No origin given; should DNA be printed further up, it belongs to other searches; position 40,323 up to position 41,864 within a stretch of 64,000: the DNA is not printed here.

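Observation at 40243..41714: Minimal two-gene RiPP locus: 38-aa Cys-containing precursor plus radical SAM/SPASM maturase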

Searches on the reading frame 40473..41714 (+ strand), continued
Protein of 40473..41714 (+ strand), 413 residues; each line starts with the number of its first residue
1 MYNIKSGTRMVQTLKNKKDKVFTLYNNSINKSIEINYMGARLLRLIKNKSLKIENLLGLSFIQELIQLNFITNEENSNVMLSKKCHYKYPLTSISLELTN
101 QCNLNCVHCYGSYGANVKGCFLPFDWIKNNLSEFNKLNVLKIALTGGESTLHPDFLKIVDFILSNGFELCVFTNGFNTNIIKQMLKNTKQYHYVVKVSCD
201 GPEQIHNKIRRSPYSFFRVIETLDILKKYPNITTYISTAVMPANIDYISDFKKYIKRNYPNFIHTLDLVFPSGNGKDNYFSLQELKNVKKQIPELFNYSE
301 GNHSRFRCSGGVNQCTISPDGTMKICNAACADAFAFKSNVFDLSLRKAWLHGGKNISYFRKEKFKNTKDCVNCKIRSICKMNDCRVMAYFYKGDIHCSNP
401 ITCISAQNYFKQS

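Call 35: fold_search(model_id=the predicted structure, library=pdb)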
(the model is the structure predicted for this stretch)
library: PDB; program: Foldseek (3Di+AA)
matches with E <= 10: 1539; with E <= 0.001: 132
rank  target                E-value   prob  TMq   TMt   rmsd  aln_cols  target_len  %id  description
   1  6efn                  1.3e-16  1.00  0.55  0.59   7.8       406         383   18  Structure of a RiPP maturase, SkfB (released 2018-10-24)
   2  5why_A                3.9e-16  1.00  0.59  0.58  16.5       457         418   16  Structural Insights into Thioether Bond Formation in the Biosynthesis of Sactipeptides (released 2017-07-26)
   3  5why_B                1.9e-14  1.00  0.59  0.58  16.6       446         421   17  Structural Insights into Thioether Bond Formation in the Biosynthesis of Sactipeptides (released 2017-07-26)
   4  5wgg_A                2.3e-14  1.00  0.59  0.55  16.4       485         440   15  Structural Insights into Thioether Bond Formation in the Biosynthesis of Sactipeptides (released 2017-07-26)
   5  4k37_B                3.6e-13  1.00  0.57  0.64   5.1       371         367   21  Native anSMEcpe with bound AdoMet (released 2013-05-08)
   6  5v1q_B                5.2e-13  1.00  0.63  0.60   6.5       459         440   14  Crystal structure of Streptococcus suis SuiB (released 2017-08-30)
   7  4k36_A                7.0e-13  1.00  0.58  0.62   5.3       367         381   22  His6 tagged anSMEcpe with bound AdoMet (released 2013-05-08)
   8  5v1t_A                8.4e-13  1.00  0.66  0.63   5.9       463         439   14  Crystal structure of Streptococcus suis SuiB bound to precursor peptide SuiA (released 2017-08-30)
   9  4k37_A                8.9e-13  1.00  0.58  0.65   4.9       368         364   21  Native anSMEcpe with bound AdoMet (released 2013-05-08)
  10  5v1s_A                1.0e-12  1.00  0.63  0.61   8.2       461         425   14  Crystal structure of Streptococcus suis SuiB bound to S-adenosylmethionine (released 2017-08-30)
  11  4k39_B                1.5e-12  1.00  0.58  0.65   5.9       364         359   22  Native anSMEcpe with bound AdoMet and Cp18Cys peptide (released 2013-05-08)
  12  4k39_A                2.6e-12  1.00  0.56  0.63   6.2       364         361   21  Native anSMEcpe with bound AdoMet and Cp18Cys peptide (released 2013-05-08)
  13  4k36_B                5.3e-12  1.00  0.59  0.66   5.8       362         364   22  His6 tagged anSMEcpe with bound AdoMet (released 2013-05-08)
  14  5v1s_B                5.7e-12  1.00  0.60  0.58   6.8       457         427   15  Crystal structure of Streptococcus suis SuiB bound to S-adenosylmethionine (released 2017-08-30)
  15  4k38_B                6.4e-12  1.00  0.56  0.63   6.2       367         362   22  Native anSMEcpe with bound AdoMet and Kp18Cys peptide (released 2013-05-08)
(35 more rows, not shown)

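Call 39: list_cluster_members(proteins=[window:40473-41714:+, window:35693-36592:+, window:37613-40234:+, window:41731-42204:+, window:40283-40399:+])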
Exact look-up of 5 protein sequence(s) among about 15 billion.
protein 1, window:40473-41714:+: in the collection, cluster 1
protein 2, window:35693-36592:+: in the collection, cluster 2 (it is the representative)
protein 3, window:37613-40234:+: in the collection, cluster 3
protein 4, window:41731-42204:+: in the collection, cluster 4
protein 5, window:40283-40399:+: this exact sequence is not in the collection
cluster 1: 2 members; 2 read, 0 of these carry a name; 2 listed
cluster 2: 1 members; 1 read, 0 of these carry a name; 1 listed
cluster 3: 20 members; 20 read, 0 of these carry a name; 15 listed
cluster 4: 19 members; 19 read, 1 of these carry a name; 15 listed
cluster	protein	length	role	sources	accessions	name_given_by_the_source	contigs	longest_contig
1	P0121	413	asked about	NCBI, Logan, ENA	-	-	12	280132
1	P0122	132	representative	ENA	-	-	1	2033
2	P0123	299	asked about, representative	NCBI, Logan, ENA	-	-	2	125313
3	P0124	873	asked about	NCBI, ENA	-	-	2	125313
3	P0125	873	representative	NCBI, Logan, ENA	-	-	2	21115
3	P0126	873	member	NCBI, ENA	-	-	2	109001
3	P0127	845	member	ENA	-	-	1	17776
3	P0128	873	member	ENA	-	-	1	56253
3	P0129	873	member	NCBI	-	-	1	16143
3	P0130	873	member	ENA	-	-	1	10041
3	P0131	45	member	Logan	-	-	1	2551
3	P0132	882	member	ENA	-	-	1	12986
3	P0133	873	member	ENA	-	-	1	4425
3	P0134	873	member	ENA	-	-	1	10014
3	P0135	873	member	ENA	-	-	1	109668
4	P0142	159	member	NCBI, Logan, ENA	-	-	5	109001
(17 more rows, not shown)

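Call 40: find_encoding_contigs(protein=window:40473-41714:+, flank=5000, max_places=6)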
Protein window:40473-41714:+ (413 aa): 17 contigs read that carry it; 6 places shown.
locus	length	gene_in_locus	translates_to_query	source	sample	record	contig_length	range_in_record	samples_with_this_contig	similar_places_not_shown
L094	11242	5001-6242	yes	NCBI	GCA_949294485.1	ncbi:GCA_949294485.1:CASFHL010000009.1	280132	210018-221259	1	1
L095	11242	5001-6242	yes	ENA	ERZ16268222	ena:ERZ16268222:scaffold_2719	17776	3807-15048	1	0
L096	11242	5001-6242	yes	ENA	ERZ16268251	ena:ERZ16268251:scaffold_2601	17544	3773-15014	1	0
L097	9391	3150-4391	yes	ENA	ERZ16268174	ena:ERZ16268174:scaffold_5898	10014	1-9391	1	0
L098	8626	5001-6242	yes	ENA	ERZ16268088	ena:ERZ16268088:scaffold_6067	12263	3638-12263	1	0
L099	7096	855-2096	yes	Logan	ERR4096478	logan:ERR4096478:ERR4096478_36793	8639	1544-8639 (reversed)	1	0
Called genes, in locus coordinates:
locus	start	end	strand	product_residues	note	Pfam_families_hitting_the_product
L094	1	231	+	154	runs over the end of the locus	PF02130:YbeY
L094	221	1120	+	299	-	PF00025:Arf (weak), PF01926:MMR_HSR1, PF02421:FeoB_N, PF04548:AIG1 (weak), PF09439:SRPRB (weak), PF10662:PduV-EutP (weak), PF00009:GTP_EFTU, PF07650:KH_2, +2 more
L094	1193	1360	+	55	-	PF14006:YqzL (weak)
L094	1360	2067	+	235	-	PF11967:RecO_N, PF02565:RecO_C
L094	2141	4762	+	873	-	PF01326:PPDK_N, PF00391:PEP-utilizers, PF02896:PEP-utilizers_C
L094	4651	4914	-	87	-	-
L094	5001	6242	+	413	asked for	PF04055:Radical_SAM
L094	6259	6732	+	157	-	PF00293:NUDIX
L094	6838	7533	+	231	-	PF07947:YhhN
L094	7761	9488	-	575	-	-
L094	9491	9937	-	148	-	PF00692:dUTPase, PF22769:DCD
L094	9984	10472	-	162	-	-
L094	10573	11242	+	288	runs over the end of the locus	-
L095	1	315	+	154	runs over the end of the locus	PF02130:YbeY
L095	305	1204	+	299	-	PF00025:Arf (weak), PF00071:Ras (weak), PF01926:MMR_HSR1, PF02421:FeoB_N, PF04548:AIG1, PF10662:PduV-EutP (weak), PF00009:GTP_EFTU, PF07650:KH_2, +3 more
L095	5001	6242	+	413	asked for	PF04055:Radical_SAM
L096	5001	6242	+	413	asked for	PF04055:Radical_SAM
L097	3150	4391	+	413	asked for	PF04055:Radical_SAM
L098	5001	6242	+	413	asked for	PF04055:Radical_SAM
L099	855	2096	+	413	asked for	PF04055:Radical_SAM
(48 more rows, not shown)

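Call 41: find_encoding_contigs(protein=P0142, flank=5000, max_places=4)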
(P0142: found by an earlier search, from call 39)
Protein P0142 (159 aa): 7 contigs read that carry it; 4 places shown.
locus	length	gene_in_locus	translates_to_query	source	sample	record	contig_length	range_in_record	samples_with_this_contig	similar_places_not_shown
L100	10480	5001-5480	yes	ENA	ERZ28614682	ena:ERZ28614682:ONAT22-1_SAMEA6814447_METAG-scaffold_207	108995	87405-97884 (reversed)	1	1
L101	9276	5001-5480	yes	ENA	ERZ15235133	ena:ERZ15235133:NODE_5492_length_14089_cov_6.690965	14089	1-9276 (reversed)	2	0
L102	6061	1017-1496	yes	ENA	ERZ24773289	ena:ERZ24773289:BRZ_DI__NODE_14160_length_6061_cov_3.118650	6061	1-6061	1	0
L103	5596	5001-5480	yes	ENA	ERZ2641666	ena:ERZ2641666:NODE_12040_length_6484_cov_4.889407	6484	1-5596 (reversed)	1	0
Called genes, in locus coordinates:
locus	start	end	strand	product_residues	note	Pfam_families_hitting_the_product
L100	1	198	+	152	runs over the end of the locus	PF02130:YbeY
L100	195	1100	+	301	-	PF00025:Arf (weak), PF00071:Ras (weak), PF01926:MMR_HSR1, PF02421:FeoB_N, PF04548:AIG1, PF10662:PduV-EutP (weak), PF00009:GTP_EFTU, PF07650:KH_2, +4 more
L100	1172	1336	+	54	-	-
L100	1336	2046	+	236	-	PF11967:RecO_N, PF02565:RecO_C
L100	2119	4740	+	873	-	PF01326:PPDK_N, PF00391:PEP-utilizers, PF02896:PEP-utilizers_C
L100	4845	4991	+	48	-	-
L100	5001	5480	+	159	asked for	PF00293:NUDIX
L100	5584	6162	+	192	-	-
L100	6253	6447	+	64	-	-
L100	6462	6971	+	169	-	-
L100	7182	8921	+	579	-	PF04055:Radical_SAM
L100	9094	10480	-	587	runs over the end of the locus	-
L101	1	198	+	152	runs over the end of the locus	PF02130:YbeY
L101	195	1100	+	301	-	PF00025:Arf (weak), PF00071:Ras (weak), PF01926:MMR_HSR1, PF02421:FeoB_N, PF04548:AIG1, PF10662:PduV-EutP (weak), PF00009:GTP_EFTU, PF07650:KH_2, +4 more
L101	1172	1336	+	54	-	-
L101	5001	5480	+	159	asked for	PF00293:NUDIX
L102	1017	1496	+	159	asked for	PF00293:NUDIX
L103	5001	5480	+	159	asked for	PF00293:NUDIX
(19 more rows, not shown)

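Call 61: search_protein_families(library=pfam, proteins=[L001:3664-5496:+, L081:3440-3751:+, L081:7095-8405:+, L092:7135-7539:+, L092:7773-8987:+, L085:7097-7882:+, L093:5373-5969:-, L089:1648-3237:+], max_evalue=0.01)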
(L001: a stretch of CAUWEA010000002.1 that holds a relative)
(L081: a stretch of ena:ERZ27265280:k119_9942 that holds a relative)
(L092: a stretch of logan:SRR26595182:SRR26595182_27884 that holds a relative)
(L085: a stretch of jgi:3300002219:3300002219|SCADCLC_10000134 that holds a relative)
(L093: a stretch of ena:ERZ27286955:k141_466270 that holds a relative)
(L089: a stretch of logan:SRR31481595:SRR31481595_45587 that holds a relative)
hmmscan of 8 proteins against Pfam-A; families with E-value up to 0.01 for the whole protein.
L001:3664-5496:+ (610 aa): 4 families
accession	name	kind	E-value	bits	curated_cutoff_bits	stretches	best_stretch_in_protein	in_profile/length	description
PF01381.28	HTH_3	-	3.3e-10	40.3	23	1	306-353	1-49/55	Helix-turn-helix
PF13560.12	HTH_31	-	2.4e-07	31.4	27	1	306-350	6-52/64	Helix-turn-helix domain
PF18768.7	RNPP_C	-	8.3e-06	25.9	26.5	1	384-496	11-119/213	RNPP family C-terminal domain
PF12844.13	HTH_19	-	0.0081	16.5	30.2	0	304-357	2-56/64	Helix-turn-helix domain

L081:3440-3751:+ (103 aa): 1 family
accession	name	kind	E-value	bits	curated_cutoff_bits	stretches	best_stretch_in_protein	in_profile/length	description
PF01830.25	Peptidase_C7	-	0.0052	17.2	27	1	8-52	18-61/166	Peptidase C7 family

L081:7095-8405:+ (436 aa): 0 families

L092:7135-7539:+ (134 aa): 0 families

L092:7773-8987:+ (404 aa): 0 families

L085:7097-7882:+ (261 aa): 1 family
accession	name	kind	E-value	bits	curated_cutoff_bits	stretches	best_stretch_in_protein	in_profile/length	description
PF18739.6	HEPN_Apea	-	0.0066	17.3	24.4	1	144-259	18-128/136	Apea-like HEPN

L093:5373-5969:- (198 aa): 0 families

L089:1648-3237:+ (529 aa): 4 families
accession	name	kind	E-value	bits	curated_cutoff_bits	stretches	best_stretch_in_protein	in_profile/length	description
PF00005.33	ABC_tran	-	6.9e-23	82.2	25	1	343-486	2-137/137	ABC transporter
PF02463.25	SMC_N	-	0.00044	20.2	40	0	423-517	113-198/220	RecF/RecN/SMC N terminal domain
PF00664.28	ABC_membrane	-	0.00086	19.5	28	1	20-282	2-271/274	ABC transporter transmembrane region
PF20720.3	nSTAND3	-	0.0035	17.5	27.2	0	342-379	7-44/155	Novel STAND NTPase 3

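Call 62: search_protein_representatives(alignment_id=A1)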
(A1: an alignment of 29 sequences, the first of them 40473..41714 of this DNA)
Query: 29 sequences, 423 profile positions. Proteins with E-value up to 0.001 (for the whole library): 88282; up to 1e-10: 27742; up to 1e-30: 388. The best 150 are listed.
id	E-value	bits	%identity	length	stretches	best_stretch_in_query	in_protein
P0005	1.1e-181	620.7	-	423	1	1-422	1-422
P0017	2.7e-181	619.5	-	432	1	1-419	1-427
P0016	3.1e-167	573.2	-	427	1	2-421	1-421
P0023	5.7e-167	572.3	-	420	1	1-419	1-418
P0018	2.0e-165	567.2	-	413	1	2-419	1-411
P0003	2.5e-163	560.3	-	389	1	1-397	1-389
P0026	7.1e-148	509.4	-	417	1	4-420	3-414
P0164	4.2e-146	503.5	-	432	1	3-416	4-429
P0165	4.3e-146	503.5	-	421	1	2-417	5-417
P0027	8.9e-146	502.4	-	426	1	2-421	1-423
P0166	2.6e-143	494.3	-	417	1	2-421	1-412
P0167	7.8e-143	492.7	-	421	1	2-420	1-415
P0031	5.1e-142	490.1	-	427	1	1-419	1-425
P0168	4.6e-138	477.0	-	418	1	2-417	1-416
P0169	3.2e-137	474.3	-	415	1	3-417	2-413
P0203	1.3e-46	175.7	-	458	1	42-414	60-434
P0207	1.5e-44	168.9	-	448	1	18-414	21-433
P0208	3.6e-44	167.7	-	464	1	49-399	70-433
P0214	1.3e-42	162.6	-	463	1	38-417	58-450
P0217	1.7e-41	158.9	-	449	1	41-417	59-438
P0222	2.0e-40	155.4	-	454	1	39-399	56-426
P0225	3.0e-40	154.8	-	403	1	18-412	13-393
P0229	1.3e-39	152.7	-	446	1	30-417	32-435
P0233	2.6e-39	151.7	-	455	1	43-407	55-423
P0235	8.4e-39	150.0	-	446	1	9-418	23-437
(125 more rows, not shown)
